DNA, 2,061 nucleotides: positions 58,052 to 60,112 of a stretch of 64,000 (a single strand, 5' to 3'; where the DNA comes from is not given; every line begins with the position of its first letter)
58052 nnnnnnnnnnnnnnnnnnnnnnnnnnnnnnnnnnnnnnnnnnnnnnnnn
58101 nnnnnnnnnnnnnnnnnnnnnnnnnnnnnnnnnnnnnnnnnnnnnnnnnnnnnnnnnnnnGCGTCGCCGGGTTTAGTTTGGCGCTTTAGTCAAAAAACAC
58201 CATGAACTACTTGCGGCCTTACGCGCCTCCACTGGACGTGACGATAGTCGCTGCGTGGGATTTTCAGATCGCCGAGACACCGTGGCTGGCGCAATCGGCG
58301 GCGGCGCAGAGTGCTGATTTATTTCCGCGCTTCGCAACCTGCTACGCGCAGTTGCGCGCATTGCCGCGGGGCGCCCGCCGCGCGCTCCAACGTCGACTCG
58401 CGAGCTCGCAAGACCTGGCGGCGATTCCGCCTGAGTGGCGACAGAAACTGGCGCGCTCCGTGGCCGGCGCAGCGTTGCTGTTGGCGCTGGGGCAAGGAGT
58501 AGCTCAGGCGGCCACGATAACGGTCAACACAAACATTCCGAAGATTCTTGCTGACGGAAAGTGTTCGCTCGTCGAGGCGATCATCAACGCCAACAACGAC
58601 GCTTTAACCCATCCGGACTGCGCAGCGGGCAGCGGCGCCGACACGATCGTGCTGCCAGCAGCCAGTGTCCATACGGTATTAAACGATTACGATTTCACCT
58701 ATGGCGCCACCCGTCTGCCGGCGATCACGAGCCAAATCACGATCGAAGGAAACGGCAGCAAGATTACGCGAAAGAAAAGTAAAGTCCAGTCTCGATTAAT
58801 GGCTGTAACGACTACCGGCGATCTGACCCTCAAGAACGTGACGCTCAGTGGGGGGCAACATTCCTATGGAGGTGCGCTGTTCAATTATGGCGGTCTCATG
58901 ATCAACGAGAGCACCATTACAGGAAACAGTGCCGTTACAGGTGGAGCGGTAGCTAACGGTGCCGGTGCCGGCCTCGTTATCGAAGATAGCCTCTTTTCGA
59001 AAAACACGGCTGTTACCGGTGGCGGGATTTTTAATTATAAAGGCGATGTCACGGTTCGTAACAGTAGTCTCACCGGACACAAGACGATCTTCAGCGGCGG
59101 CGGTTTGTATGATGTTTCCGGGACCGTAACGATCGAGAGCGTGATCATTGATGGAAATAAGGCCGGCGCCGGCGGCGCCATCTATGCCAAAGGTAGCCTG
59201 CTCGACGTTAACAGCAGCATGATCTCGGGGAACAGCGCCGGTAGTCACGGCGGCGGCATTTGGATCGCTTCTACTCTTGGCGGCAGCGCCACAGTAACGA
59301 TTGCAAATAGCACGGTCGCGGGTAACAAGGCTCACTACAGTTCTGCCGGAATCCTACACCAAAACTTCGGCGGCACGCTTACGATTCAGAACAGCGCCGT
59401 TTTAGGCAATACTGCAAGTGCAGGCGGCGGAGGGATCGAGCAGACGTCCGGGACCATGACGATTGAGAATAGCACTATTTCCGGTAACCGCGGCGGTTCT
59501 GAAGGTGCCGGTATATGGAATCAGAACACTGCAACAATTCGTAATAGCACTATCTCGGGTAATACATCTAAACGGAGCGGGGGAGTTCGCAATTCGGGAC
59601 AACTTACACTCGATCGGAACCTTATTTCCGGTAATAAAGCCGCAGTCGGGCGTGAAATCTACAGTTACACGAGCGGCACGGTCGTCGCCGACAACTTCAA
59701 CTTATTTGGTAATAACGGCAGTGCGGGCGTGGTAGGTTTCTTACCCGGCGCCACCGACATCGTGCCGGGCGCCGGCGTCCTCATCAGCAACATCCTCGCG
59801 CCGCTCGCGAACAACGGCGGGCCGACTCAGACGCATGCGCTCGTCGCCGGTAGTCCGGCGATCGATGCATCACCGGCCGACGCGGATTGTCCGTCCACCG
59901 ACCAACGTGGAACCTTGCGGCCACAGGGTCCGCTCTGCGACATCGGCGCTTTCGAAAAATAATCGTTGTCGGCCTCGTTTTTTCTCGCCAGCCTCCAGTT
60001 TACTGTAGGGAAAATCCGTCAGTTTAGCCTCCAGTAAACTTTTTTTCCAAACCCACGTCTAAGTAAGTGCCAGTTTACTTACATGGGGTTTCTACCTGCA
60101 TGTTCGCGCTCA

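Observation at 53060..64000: Hypothesis: a beta-helix surface-protein family with its own glycosyltransferase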

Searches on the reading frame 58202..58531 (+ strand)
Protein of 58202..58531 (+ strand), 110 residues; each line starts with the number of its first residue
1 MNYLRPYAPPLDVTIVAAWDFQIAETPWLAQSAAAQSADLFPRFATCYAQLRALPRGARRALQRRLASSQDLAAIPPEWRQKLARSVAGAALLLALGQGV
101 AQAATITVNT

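Call 28: find_homologous_proteins(query=window:58202-58531:+, max_evalue=0.001)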
Query seq(110 aa) (110 aa): 107 proteins with E <= 0.001 among 242 candidates.
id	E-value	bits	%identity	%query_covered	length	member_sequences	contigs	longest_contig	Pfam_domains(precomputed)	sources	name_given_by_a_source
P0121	2.3e-38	148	67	100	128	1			-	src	-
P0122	8.0e-37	143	65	100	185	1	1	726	-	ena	-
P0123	2.2e-32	129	63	100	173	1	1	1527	-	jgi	jgi:hypothetical protein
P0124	4.8e-31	125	66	78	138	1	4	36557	-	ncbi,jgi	jgi:hypothetical protein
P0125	1.4e-30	123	63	100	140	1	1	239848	-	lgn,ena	-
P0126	3.0e-29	119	55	75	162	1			-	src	-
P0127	4.1e-28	115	58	77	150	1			-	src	-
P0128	4.2e-28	115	60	75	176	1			-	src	-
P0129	9.8e-28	114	61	72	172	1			-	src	-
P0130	1.1e-27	114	55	75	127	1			-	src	-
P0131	3.2e-27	113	58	77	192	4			-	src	-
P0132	1.3e-26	111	56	100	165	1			-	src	-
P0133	1.3e-26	111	57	77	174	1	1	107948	-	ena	-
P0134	1.4e-26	111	58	77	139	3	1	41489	-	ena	-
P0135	1.6e-26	110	59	100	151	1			-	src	-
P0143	1.1e-25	108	56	79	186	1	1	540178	-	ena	-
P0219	3.1e-13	68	46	71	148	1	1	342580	-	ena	-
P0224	2.3e-10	59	53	65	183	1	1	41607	-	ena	-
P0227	4.4e-7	48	35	42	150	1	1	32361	-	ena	-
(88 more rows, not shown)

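Call 48: find_encoding_contigs(protein=P0219, flank=10000, max_places=2)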
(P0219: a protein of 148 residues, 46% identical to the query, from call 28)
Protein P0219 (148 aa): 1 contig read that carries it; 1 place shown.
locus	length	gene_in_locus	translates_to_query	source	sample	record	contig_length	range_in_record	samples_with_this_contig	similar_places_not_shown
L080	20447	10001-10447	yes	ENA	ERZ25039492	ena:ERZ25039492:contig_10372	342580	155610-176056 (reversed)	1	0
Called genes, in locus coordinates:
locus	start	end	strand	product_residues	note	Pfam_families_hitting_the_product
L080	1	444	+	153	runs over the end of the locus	PF09115:DNApol3-delta_C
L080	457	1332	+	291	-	PF04468:PSP1, PF28472:PSP1_3rd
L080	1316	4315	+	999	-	PF00133:tRNA-synt_1, PF01406:tRNA-synt_1e, PF09334:tRNA-synt_1g, PF00133:tRNA-synt_1, PF19303:Anticodon_3 (weak), PF19346:DUF5924, PF11141:DUF2914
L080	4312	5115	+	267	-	PF01026:TatD_DNase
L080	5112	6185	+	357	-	PF04389:Peptidase_M28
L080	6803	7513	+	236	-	PF13646:HEAT_2 (weak), PF02985:HEAT (faint), PF13513:HEAT_EZ (faint)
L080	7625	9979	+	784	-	PF16261:DUF4915, PF00515:TPR_1 (weak), PF07719:TPR_2 (weak), PF13181:TPR_8 (faint), PF13424:TPR_12 (faint), PF13414:TPR_11, PF14559:TPR_19 (weak), PF23914:TPR_CcmH_CycH (weak), +4 more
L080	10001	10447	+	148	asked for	-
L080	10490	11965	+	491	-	-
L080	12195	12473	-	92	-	PF09413:DUF2007 (weak)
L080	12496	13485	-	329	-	PF03576:Peptidase_S58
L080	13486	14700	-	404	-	PF27203:Y4lR_C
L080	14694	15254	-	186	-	-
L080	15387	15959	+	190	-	-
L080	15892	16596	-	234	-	PF00155:Aminotran_1_2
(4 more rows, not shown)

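Call 49: find_encoding_contigs(protein=P0227, flank=10000, max_places=2)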
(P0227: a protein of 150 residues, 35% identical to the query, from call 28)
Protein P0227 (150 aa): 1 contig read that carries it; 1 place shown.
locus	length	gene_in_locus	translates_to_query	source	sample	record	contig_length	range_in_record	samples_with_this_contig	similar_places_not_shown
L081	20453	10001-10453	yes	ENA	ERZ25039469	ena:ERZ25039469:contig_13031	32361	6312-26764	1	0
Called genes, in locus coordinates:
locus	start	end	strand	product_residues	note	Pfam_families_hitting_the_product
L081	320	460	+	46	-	PF00211:Guanylate_cyc (weak)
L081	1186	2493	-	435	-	-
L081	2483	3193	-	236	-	-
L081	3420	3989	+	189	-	PF00211:Guanylate_cyc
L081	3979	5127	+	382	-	PF13191:AAA_16, PF13401:AAA_22 (weak)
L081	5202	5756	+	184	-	-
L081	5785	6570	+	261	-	-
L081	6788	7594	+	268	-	PF00106:adh_short, PF08659:KR, PF13561:adh_short_C2, PF23441:SDR (weak)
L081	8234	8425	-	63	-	-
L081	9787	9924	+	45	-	-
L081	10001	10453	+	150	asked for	-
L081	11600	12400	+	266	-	-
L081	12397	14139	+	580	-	PF00884:Sulfatase, PF01663:Phosphodiest (faint), PF16347:SGSH_C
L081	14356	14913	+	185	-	-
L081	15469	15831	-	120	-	-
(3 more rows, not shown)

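Call 50: find_encoding_contigs(protein=P0143, flank=10000, max_places=2)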
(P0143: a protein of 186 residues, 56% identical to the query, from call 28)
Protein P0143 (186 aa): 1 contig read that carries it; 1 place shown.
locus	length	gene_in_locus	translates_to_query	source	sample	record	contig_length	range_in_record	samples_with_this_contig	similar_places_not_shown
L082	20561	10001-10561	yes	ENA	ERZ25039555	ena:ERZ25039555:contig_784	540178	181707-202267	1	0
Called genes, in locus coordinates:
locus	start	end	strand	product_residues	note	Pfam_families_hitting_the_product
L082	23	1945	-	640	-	PF02743:dCache_1, PF17201:Cache_3-Cache_2, PF00672:HAMP, PF26769:HAMP_PhoQ (weak), PF00512:HisKA, PF02518:HATPase_c, PF13589:HATPase_c_3 (faint)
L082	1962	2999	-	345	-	PF04392:ABC_sub_bind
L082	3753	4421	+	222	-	-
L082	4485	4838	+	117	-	-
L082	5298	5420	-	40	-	-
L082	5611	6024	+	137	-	-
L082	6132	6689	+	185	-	PF00753:Lactamase_B (weak), PF13483:Lactamase_B_3, PF12706:Lactamase_B_2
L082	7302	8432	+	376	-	PF16261:DUF4915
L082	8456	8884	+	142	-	PF14559:TPR_19 (weak), PF13432:TPR_16, PF00515:TPR_1, PF07719:TPR_2, PF13181:TPR_8 (weak), PF13424:TPR_12 (weak), PF13428:TPR_14 (weak), PF13432:TPR_16, +7 more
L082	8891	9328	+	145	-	-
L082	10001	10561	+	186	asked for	-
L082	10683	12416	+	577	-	-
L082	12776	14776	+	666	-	-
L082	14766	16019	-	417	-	PF00291:PALP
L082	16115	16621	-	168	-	-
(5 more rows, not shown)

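Call 51: find_encoding_contigs(protein=P0125, flank=10000, max_places=2)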
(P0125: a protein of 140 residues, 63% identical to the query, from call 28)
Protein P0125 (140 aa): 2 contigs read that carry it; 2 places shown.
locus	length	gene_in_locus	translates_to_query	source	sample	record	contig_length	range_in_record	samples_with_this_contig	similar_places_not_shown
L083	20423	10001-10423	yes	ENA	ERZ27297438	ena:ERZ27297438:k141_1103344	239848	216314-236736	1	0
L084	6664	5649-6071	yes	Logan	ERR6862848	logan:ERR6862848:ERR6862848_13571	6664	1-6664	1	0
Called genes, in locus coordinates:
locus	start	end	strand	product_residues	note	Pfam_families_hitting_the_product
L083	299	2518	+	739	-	PF01315:Ald_Xan_dh_C, PF02738:MoCoBD_1, PF20256:MoCoBD_2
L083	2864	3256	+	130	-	PF00578:AhpC-TSA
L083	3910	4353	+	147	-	PF04248:NTP_transf_9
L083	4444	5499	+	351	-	PF08240:ADH_N, PF00107:ADH_zinc_N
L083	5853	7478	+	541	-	-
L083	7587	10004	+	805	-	PF16261:DUF4915, PF00515:TPR_1 (weak), PF07719:TPR_2 (weak), PF13414:TPR_11, PF14559:TPR_19 (weak), PF23914:TPR_CcmH_CycH (weak), PF00515:TPR_1 (weak), PF01075:Glyco_transf_9 (weak), +8 more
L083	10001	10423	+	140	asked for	-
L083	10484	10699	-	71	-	PF09656:PGPGW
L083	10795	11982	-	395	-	PF00270:DEAD, PF04851:ResIII (weak), PF00271:Helicase_C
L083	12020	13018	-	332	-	PF13379:NMT1_2, PF09084:NMT1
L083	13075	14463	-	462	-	PF17767:NAPRTase_N, PF04095:NAPRTase, PF17956:NAPRTase_C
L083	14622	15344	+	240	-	PF05138:PaaA_PaaC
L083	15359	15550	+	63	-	-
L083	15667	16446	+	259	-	PF01012:ETF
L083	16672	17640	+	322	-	PF01012:ETF, PF00766:ETF_alpha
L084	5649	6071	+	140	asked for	-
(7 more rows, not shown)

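Call 52: find_encoding_contigs(protein=P0224, flank=10000, max_places=2)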
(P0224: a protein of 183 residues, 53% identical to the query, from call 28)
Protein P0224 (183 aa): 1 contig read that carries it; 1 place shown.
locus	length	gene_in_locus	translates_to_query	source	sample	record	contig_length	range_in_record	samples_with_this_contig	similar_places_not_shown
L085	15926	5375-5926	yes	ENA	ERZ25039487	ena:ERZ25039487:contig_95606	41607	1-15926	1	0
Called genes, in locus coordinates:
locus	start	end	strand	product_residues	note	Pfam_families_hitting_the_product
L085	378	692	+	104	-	-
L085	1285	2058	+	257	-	-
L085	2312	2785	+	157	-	-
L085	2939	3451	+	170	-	-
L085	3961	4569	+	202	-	PF16261:DUF4915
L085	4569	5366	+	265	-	PF16261:DUF4915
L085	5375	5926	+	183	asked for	-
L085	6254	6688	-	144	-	-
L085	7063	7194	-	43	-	-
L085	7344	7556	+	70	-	-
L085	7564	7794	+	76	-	-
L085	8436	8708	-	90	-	PF02604:PhdYeFM_antitox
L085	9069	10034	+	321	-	PF09084:NMT1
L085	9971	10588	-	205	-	-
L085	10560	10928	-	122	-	PF00291:PALP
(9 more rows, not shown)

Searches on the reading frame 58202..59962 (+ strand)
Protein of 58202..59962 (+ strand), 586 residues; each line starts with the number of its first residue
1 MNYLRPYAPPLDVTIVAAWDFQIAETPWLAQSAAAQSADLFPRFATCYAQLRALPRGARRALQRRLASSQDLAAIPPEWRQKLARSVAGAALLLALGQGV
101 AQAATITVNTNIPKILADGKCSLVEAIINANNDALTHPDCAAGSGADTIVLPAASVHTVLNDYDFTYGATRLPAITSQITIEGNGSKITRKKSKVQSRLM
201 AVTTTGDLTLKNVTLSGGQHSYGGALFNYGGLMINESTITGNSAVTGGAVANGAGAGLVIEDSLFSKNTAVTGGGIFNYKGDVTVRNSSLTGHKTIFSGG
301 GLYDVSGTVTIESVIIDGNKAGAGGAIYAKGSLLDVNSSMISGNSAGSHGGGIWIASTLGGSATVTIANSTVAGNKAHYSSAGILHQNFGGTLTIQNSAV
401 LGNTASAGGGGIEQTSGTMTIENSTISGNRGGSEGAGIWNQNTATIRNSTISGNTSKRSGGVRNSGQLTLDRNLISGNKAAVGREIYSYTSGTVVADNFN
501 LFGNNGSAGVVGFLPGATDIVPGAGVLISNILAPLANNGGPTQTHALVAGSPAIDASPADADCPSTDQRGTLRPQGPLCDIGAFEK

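Call 6: search_protein_families(library=pfam, proteins=[window:58202-59962:+], max_evalue=0.01)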
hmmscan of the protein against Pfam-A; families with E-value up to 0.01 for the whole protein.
window:58202-59962:+ (586 aa): 1 family
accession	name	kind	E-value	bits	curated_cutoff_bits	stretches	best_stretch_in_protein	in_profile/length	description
PF02415.23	Chlam_PMP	-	2.7e-05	24.4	20.6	0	313-330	1-19/19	Chlamydia polymorphic membrane protein (Chlamydia_PMP) repeat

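Call 7: search_protein_families(library=ncbifam, proteins=[window:58202-59962:+], max_evalue=0.01)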
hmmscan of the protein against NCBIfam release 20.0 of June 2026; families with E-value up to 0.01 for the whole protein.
window:58202-59962:+ (586 aa): 2 families
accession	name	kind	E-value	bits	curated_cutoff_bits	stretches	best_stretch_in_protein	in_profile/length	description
NF041518.1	choice_anch_Q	domain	1.3e-24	86.2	25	1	532-585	4-56/58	choice-of-anchor Q domain-containing protein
TIGR04212.1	GlyGly_RbtA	equivalog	2.2e-11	42.8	295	2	84-295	3-235/605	rhombotarget A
